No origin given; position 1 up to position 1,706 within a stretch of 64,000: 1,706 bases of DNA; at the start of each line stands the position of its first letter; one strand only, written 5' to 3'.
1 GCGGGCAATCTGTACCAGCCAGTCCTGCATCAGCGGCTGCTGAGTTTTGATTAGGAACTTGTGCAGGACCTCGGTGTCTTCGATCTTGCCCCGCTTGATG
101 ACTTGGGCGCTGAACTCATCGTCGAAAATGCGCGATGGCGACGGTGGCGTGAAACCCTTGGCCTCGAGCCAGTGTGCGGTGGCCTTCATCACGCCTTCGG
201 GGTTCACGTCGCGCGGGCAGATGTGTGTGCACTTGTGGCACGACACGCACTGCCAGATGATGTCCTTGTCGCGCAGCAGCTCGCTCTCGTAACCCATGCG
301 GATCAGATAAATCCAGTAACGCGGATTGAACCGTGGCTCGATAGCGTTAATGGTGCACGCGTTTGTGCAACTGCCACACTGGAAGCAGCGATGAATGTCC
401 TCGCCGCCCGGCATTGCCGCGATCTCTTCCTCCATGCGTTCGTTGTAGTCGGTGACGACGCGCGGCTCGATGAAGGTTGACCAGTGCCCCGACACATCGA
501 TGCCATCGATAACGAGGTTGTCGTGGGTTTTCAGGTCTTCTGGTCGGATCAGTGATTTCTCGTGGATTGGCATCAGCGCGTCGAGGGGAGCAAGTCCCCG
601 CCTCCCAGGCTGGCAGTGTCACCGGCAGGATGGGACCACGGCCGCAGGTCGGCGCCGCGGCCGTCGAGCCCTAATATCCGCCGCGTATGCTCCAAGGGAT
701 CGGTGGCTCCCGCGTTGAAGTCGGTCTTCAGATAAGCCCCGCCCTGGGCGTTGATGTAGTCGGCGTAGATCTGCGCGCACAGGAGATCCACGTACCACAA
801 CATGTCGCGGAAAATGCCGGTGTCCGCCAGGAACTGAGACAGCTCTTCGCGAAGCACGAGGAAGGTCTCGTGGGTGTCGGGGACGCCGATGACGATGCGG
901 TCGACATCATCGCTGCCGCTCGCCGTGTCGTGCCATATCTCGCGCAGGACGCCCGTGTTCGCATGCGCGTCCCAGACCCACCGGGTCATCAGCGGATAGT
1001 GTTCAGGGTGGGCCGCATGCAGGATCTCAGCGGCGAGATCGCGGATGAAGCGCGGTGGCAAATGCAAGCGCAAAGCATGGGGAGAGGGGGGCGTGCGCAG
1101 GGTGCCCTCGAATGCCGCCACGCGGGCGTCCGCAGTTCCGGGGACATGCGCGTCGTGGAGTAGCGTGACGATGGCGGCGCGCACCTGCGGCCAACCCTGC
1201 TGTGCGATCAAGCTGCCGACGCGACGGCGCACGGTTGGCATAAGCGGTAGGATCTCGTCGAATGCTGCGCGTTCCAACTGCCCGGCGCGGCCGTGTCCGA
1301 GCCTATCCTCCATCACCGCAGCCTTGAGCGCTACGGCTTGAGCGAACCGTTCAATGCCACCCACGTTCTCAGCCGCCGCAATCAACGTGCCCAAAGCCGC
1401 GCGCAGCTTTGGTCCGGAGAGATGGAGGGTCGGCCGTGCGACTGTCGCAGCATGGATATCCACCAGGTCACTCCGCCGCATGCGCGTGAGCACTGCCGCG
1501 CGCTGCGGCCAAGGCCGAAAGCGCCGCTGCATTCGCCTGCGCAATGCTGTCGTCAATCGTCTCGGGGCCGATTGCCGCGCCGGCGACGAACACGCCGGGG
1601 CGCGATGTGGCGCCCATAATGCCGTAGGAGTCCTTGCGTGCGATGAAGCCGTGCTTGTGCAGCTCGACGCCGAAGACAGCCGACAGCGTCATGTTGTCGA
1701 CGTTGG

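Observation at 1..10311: sHdr sulfur-oxidation genes strung together with a lone soxB, two LipS-type radical-SAM genes and a GATase1-like gene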

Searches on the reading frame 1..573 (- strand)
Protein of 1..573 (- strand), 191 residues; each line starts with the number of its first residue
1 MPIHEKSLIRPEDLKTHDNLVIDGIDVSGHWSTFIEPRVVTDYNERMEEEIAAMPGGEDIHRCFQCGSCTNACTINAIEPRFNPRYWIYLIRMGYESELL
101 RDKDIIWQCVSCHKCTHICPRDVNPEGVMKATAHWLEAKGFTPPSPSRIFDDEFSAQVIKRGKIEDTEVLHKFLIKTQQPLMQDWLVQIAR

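Call 7: search_protein_families(library=ncbifam, proteins=[window:1-573:-])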
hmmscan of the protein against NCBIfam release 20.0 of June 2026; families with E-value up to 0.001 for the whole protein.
seq(191 aa): 26 families (the best 25 are shown)
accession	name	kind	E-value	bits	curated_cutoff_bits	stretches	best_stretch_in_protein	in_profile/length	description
NF038018.1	qmoC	equivalog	6.6e-16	58.7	300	1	55-132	12-87/360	quinone-interacting membrane-bound oxidoreductase complex subunit QmoC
TIGR03290.1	CoB_CoM_SS_C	equivalog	8.8e-14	51.7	160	1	61-141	2-80/144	CoB--CoM heterodisulfide reductase subunit C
NF041890.1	hdrC_Methbact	equivalog_domain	1.7e-11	44.1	270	1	44-125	13-90/192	ferredoxin:CoB-CoM heterodisulfide reductase subunit HdrC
NF041779.1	hetero_SS_HdrC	equivalog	4.2e-10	39.4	350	1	59-130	29-97/198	ferredoxin:CoB-CoM heterodisulfide reductase subunit HdrC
NF009226.0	PRK12576.1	equivalog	1.3e-08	34.5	344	1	61-172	154-275/317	succinate dehydrogenase/fumarate reductase iron-sulfur subunit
NF004898.0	PRK06259.1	equivalog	1.9e-08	33.4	385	1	3-124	76-203/488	fumarate reductase (CoM/CoB) subunit TfrB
TIGR00384.1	dhsB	subfamily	5.7e-07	29.2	88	1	46-127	121-216/222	succinate dehydrogenase and fumarate reductase iron-sulfur protein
NF008369.0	PRK11168.1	equivalog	6.1e-07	28.7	278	1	58-127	8-78/401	anaerobic glycerol-3-phosphate dehydrogenase subunit C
NF004616.0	PRK05950.1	subfamily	1.4e-06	27.7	228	1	57-130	143-227/238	succinate dehydrogenase iron-sulfur subunit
NF040864.1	HgcB_ferredoxin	equivalog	2.6e-06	27.2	99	0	108-127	15-34/93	mercury methylation ferredoxin HgcB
NF058577.1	FdxA_fam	equivalog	7.3e-06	26.1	65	0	62-79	8-25/52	4Fe-4S ferredoxin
NF008434.0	PRK11274.1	equivalog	7.4e-06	25.1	333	1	58-139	20-105/409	glycolate oxidase subunit GlcF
NF045670.1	quin_L_LdhH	equivalog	1.2e-05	23.8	800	1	50-136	293-383/706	L-lactate dehydrogenase (quinone) large subunit LdhH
NF045663.1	diclust_near_Sec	equivalog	2e-05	22.9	530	1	58-145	301-391/759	pyridine nucleotide-disulfide oxidoreductase/dicluster-binding protein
NF043039.1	HgcAB_like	equivalog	0.00013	21.7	285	0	105-123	301-316/350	HgcAB-like fusion protein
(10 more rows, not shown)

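Call 8: search_protein_families(library=pfam, proteins=[window:1-573:-])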
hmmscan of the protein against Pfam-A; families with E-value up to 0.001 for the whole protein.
seq(191 aa): 11 families
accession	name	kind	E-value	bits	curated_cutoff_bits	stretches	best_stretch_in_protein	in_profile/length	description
PF13183.11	Fer4_8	-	2.9e-10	41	27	1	60-123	2-68/68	4Fe-4S dicluster domain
PF13187.11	Fer4_9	-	8.4e-10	39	27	1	62-122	1-50/52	4Fe-4S dicluster domain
PF13534.11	Fer4_17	-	2.7e-08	34.7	22.2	1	62-124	1-61/61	4Fe-4S dicluster domain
PF12838.12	Fer4_7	-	1.1e-06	29.4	27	1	62-123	1-52/52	4Fe-4S dicluster domain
PF12800.12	Fer4_4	-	4.6e-06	27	24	0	62-73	3-14/17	4Fe-4S binding domain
PF13484.11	Fer4_16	-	3.2e-05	25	30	0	62-121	1-65/66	4Fe-4S double cluster binding domain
PF00037.32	Fer4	-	0.00022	21.4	21.1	0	62-79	7-24/24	4Fe-4S binding domain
PF13237.11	Fer4_10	-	0.00035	20.9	25.5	0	61-120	7-53/53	4Fe-4S dicluster domain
PF12797.12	Fer4_2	-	0.00052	20.3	24.5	0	108-120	9-21/22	4Fe-4S binding domain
PF25160.1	LdpA_Fe-S-bd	-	0.00059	20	27.6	0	60-79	25-44/49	LdpA Fe-S cluster-binding domain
PF17179.9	Fer4_22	-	0.00079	20.7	27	0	44-74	62-92/95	4Fe-4S dicluster domain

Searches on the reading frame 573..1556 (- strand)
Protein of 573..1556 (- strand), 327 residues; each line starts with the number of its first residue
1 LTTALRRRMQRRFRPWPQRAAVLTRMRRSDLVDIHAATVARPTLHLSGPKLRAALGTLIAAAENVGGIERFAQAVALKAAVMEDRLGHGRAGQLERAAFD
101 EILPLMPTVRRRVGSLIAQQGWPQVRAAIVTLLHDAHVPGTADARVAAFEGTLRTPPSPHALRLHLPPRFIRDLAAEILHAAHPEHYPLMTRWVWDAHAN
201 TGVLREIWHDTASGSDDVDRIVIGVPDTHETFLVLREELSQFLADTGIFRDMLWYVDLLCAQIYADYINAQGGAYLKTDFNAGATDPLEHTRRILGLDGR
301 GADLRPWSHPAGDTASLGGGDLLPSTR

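Call 7: search_protein_families(library=ncbifam, proteins=[window:573-1556:-])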
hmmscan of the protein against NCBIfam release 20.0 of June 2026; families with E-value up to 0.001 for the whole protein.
window:573-1556:- (327 aa): 0 families

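Call 8: search_protein_families(library=pfam, proteins=[window:573-1556:-])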
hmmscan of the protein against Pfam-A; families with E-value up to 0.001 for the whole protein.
window:573-1556:- (327 aa): 0 families

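Call 49: find_related_loci(query=window:573-1481:-, collection=metagenome_contigs, flank=10000)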
Query window:573-1481:- (302 aa) in metagenome_contigs; peptide patterns used: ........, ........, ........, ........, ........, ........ (x = any residue, [..] = any of these).
261 stretches matched a pattern; 10 encode a relative of the query (tblastn E <= 1e-3); 10 distinct loci.
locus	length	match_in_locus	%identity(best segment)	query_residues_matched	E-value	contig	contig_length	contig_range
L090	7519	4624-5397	68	15-277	1e-110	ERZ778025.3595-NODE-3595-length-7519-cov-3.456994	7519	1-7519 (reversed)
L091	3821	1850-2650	66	14-292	6e-112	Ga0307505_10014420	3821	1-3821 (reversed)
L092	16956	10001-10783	68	12-277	2e-110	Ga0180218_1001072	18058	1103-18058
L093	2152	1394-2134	63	16-277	3e-109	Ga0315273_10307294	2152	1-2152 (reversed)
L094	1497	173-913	61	15-276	9e-110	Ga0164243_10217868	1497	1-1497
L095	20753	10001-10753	59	15-278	1e-98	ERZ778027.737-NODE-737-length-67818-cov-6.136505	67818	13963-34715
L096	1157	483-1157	69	15-249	9e-106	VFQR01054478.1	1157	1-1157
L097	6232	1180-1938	49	4-274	2e-76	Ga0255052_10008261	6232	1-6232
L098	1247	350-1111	51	12-280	9e-80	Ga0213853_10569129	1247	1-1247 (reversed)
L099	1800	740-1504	47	9-280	6e-73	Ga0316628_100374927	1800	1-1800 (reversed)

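Call 67: search_protein_families(library=ncbifam, proteins=[window:573-1481:-], max_evalue=0.00001)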
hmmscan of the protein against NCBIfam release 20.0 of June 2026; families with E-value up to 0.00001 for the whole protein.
window:573-1481:- (302 aa): 0 families
